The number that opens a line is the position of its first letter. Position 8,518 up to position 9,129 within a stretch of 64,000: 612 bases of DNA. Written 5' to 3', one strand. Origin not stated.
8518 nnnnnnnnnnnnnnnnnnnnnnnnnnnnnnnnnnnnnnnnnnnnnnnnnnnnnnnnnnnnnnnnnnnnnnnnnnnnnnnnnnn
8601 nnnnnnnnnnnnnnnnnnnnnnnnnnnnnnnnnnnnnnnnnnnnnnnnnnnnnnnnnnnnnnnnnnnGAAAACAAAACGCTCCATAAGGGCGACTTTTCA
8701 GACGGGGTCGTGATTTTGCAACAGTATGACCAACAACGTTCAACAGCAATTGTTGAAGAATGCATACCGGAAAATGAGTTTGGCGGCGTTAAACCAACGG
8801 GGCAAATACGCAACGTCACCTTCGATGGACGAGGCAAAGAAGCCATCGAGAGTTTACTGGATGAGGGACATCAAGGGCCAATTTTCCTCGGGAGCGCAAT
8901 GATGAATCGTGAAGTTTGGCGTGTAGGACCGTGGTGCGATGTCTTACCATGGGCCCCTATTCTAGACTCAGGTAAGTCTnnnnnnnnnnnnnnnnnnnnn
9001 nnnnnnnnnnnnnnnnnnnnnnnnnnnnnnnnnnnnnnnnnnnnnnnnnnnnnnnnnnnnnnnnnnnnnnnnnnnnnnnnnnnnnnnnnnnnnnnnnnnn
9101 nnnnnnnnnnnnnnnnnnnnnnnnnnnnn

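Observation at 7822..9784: Cas4-like Fe-S nuclease with an extra C-terminal domain, convergent with a DEDDh exonuclease carrying a DUF3820-like tail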

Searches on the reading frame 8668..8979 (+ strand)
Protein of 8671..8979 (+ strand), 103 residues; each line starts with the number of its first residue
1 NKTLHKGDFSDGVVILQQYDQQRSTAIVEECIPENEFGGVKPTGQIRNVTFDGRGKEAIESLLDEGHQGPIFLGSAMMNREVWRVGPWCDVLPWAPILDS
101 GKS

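Call 35: predict_structure(alignment_id=A2)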
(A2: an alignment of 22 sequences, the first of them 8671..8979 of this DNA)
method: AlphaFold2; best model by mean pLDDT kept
length: 103 residues; sequences in the alignment: 22
mean_pLDDT: 88.8   pTM: 0.78
mean pLDDT of the five models: 88.8, 86.8, 86.8, 85.9, 85.4
residues with pLDDT >= 90: 76; 70-90: 16; 50-70: 6; < 50: 5
segments of 3 or more residues with pLDDT < 50: 1-3
pLDDT, mean of each block of 10 residues (from residue 1): 60 96 97 90 96 97 95 92 92 85 53
secondary structure, 60 per line:
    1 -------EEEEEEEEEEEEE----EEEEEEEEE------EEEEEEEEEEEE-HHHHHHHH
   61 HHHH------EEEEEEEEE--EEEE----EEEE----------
elements in order: E8-20 E25-33 E40-51 H53-64 E71-79 E82-85 E90-93

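Call 39: fold_search(model_id=the predicted structure, library=pdb)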
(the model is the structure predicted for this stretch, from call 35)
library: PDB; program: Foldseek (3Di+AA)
matches with E <= 10: 433; with E <= 0.001: 0
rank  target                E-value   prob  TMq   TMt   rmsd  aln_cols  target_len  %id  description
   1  4l5q                  1.8e-03  1.00  0.48  0.27   5.8       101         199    9  Crystal structure of p202 HIN1 (released 2013-07-31)
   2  4jbj_A                4.8e-03  1.00  0.47  0.26   6.2       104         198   10  Structural mimicry for functional antagonism (released 2013-06-26)
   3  4lnq_A                5.4e-03  1.00  0.48  0.28   5.6       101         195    8  Crystal structure of Ifi202 HINa domain in complex with 20bp dsDNA (released 2014-01-08)
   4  4jbk_D                5.7e-03  1.00  0.49  0.29   5.6       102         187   10  Molecular basis for abrogation of activation of pro-inflammatory cytokines (released 2013-06-26)
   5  5yzp                  6.4e-03  1.00  0.50  0.28   6.0       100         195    9  Crystal structure of p204 HINa domain (released 2018-12-19)
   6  4lnq_B                6.8e-03  1.00  0.46  0.26   5.3        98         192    8  Crystal structure of Ifi202 HINa domain in complex with 20bp dsDNA (released 2014-01-08)
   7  4jbj_B                7.2e-03  1.00  0.47  0.27   5.4        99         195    9  Structural mimicry for functional antagonism (released 2013-06-26)
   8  4jbk_A                7.6e-03  1.00  0.48  0.28   6.3       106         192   11  Molecular basis for abrogation of activation of pro-inflammatory cytokines (released 2013-06-26)
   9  4jbk_C                8.1e-03  1.00  0.51  0.30   6.1       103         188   10  Molecular basis for abrogation of activation of pro-inflammatory cytokines (released 2013-06-26)
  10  6oe9                  1.1e-02  1.00  0.53  0.29   4.7       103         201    9  Crystal structure of p204 HIN1 domain (released 2019-07-10)
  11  4l5r_C                1.1e-02  1.00  0.46  0.26   6.7       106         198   10  Crystal structure of p202 HIN1 in complex with 20-mer dsDNA (released 2013-07-31)
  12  4jbk_B                1.2e-02  1.00  0.47  0.27   5.5        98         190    8  Molecular basis for abrogation of activation of pro-inflammatory cytokines (released 2013-06-26)
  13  2oq0_A                1.5e-02  0.99  0.47  0.28   5.8        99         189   11  Crystal Structure of the First HIN-200 Domain of Interferon-Inducible Protein 16 (released 2007-02-27)
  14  3rln                  1.5e-02  0.99  0.43  0.25   5.6        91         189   10  Structural Basis of Cytosolic DNA Recognition by Innate Immune Receptors (released 2012-04-25)
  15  8x70_A                1.6e-02  0.99  0.46  0.26   5.6       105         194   11  The Crystal Structure of IFI16 from Biortus. (released 2023-12-27)
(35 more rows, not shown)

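Call 54: search_protein_families(library=pfam, proteins=[window:8671-8979:+], max_evalue=1)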
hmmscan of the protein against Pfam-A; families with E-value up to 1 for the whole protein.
window:8671-8979:+ (103 aa): 0 families

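Call 78: search_solved_structures(query=A5, max_evalue=10, show_alignments=0)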
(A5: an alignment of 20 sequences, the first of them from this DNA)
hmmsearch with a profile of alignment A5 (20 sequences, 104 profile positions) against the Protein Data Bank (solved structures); distinct sequences matched with E-value up to 10: 2.
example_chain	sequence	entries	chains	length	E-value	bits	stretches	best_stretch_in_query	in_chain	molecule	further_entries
2w9x_A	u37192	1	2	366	0.91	13.1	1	7-67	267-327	PUTATIVE ACETYL XYLAN ESTERASE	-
23cp_U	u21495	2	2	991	1.5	12.5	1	67-92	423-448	Rsc1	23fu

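Call 79: search_protein_families(library=pfam, alignment_id=A5, max_evalue=1)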
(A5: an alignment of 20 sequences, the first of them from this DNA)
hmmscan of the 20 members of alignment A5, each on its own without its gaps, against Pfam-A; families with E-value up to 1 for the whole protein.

A. member 1, seq(104 aa): 0 families

B. families by the number of members that match (of 20 scanned): 4 families
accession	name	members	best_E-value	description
PF18755.6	RAMA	1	0.094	Restriction Enzyme Adenine Methylase Associated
PF01994.21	Trm56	1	0.1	tRNA ribose 2'-O-methyltransferase, aTrm56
PF14359.12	DUF4406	1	0.14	Domain of unknown function (DUF4406)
PF10370.14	Rv2993c-like_N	1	0.17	Rv2993c-like, N-terminal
